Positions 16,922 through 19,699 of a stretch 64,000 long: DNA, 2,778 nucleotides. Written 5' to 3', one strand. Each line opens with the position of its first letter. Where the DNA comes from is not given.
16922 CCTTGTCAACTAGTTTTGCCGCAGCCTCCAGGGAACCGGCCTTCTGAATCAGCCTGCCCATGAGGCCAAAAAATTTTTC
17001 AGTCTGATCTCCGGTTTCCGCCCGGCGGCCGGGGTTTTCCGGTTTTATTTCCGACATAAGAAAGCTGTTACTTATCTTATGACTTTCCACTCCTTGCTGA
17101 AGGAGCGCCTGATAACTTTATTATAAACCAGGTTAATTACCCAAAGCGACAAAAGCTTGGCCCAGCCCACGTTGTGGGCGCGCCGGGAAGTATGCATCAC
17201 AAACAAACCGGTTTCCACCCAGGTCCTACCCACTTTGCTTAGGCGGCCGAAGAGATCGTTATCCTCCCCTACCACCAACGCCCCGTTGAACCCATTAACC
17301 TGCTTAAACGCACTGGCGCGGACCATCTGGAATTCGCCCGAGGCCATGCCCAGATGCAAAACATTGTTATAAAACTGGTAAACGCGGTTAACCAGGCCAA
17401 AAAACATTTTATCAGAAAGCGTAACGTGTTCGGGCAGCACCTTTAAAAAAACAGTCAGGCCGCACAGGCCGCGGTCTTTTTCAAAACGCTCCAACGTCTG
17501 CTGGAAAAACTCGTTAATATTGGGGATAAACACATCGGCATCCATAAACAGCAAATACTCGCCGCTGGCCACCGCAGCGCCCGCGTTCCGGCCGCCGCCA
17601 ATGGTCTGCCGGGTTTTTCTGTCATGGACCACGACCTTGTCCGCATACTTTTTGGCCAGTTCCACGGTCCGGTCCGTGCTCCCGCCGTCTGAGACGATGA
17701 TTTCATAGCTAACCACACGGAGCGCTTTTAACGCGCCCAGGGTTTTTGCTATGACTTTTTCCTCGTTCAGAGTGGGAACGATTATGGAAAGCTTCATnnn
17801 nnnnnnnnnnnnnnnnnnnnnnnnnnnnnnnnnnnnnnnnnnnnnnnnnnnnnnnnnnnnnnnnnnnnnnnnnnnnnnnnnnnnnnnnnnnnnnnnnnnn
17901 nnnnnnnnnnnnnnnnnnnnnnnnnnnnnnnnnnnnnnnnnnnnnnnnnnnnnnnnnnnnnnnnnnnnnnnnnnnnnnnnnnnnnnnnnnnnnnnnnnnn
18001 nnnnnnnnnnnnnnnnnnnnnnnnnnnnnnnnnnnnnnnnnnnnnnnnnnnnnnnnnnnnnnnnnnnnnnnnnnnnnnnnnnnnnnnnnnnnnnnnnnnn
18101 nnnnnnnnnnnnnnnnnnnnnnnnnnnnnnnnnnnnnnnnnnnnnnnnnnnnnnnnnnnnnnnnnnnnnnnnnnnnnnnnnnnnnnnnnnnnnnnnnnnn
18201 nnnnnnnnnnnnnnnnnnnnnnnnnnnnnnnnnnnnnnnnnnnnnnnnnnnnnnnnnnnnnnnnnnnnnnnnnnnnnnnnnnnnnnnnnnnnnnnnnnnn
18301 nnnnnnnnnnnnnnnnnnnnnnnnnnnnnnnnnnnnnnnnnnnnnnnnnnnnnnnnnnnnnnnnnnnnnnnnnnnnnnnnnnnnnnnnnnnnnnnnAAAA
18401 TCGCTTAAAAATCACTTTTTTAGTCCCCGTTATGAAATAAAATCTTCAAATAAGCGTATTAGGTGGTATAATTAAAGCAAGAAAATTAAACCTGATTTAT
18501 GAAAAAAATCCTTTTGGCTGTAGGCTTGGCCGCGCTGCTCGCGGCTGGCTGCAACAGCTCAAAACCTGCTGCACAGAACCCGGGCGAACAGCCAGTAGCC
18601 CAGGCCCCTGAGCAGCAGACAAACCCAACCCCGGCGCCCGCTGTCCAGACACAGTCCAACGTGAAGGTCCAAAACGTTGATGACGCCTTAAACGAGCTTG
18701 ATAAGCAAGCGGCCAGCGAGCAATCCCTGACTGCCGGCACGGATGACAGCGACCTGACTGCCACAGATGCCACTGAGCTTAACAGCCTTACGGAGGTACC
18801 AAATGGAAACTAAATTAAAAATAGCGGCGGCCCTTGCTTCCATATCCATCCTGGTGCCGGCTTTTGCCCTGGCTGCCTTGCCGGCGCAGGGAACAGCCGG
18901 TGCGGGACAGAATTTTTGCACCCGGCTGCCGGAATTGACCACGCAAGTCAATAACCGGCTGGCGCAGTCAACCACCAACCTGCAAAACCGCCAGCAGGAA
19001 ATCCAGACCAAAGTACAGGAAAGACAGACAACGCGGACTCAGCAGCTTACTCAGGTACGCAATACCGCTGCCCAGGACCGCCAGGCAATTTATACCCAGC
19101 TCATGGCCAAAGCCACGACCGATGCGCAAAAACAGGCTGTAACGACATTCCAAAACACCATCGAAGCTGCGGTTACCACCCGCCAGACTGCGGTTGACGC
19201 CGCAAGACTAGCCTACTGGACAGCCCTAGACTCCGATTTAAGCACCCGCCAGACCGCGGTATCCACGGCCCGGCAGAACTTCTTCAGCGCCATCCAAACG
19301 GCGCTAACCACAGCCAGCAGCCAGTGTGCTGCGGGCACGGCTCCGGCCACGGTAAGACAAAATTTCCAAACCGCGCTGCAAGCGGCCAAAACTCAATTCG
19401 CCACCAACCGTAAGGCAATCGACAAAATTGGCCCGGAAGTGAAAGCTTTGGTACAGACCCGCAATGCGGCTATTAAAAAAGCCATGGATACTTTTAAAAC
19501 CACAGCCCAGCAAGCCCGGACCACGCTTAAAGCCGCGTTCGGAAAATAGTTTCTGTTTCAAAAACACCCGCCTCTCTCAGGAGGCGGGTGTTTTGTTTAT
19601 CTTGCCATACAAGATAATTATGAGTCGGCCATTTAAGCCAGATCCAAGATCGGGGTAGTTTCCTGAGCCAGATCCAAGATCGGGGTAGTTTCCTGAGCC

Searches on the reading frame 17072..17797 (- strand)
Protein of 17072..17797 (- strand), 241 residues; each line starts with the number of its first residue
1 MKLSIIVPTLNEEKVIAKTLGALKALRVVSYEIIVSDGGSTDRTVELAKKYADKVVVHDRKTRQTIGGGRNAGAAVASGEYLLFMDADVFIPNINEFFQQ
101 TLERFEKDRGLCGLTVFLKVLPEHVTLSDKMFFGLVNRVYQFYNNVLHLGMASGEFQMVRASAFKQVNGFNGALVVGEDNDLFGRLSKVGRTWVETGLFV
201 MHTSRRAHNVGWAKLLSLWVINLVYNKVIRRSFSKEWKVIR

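Call 9: search_protein_families(library=pfam, proteins=[window:17072-17797:-], max_evalue=0.01)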
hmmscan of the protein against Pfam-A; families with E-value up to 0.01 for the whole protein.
window:17072-17797:- (241 aa): 6 families
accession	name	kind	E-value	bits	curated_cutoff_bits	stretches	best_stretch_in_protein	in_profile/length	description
PF00535.33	Glycos_transf_2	-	1.9e-26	93.4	23.3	1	4-166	1-166/168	Glycosyl transferase family 2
PF13641.12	Glyco_tranf_2_3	-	8.8e-11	42.7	27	1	3-191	3-199/230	Glycosyltransferase like family 2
PF10111.15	Glyco_tranf_2_2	-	1.4e-08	35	27.3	1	4-92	1-95/276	Glycosyltransferase like family 2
PF13506.12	Glyco_transf_21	-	0.00024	21.1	21.7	1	75-171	27-121/174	Glycosyl transferase family 21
PF13704.12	Glyco_tranf_2_4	-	0.00053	20.9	27.5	1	11-91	2-84/98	Glycosyl transferase family 2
PF13712.12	Glyco_tranf_2_5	-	0.0012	19.1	27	1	64-160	39-136/210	Glycosyltransferase like family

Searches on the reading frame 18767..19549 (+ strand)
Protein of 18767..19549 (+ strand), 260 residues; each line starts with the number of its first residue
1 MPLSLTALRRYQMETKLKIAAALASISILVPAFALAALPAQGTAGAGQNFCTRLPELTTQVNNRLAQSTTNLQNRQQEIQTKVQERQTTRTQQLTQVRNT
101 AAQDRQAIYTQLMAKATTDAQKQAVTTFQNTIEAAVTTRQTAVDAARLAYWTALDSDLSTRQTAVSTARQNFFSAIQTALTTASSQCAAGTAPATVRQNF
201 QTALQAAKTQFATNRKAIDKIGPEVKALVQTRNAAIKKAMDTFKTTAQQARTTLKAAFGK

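Call 9: search_protein_families(library=pfam, proteins=[window:18767-19549:+], max_evalue=0.01)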
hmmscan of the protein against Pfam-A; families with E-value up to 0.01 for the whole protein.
window:18767-19549:+ (260 aa): 0 families

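Call 79: find_encoding_contigs(protein=window:18803-19549:+, flank=1500, max_places=10)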
Protein window:18803-19549:+ (248 aa): 9 contigs read that carry it; 6 places shown.
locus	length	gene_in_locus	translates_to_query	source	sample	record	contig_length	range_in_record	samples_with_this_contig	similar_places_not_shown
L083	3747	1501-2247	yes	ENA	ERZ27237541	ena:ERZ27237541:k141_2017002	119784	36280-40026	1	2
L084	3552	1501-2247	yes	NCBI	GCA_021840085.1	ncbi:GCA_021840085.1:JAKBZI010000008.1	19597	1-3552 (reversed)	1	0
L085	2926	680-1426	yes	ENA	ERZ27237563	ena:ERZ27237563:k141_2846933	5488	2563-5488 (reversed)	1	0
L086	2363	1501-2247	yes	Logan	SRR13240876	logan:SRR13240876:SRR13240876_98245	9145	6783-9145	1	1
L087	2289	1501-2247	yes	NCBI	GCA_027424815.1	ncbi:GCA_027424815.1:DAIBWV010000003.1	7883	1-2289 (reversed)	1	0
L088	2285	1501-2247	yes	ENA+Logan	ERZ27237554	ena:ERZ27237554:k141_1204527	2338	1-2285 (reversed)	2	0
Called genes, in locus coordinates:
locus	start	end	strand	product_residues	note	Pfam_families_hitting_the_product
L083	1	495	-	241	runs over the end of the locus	PF00535:Glycos_transf_2, PF10111:Glyco_tranf_2_2 (weak), PF13641:Glyco_tranf_2_3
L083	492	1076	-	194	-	PF09335:VTT_dom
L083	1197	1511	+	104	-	-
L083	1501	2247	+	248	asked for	-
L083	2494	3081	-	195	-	-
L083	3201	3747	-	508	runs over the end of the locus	PF00175:NAD_binding_1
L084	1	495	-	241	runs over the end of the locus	PF00535:Glycos_transf_2, PF10111:Glyco_tranf_2_2 (weak), PF13641:Glyco_tranf_2_3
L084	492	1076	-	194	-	PF09335:VTT_dom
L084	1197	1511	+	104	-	-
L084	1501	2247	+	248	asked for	-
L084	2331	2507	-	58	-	-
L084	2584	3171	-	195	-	-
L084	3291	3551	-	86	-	?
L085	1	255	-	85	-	?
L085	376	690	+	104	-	-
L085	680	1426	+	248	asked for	-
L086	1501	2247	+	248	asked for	-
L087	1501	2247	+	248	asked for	-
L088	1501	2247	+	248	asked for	-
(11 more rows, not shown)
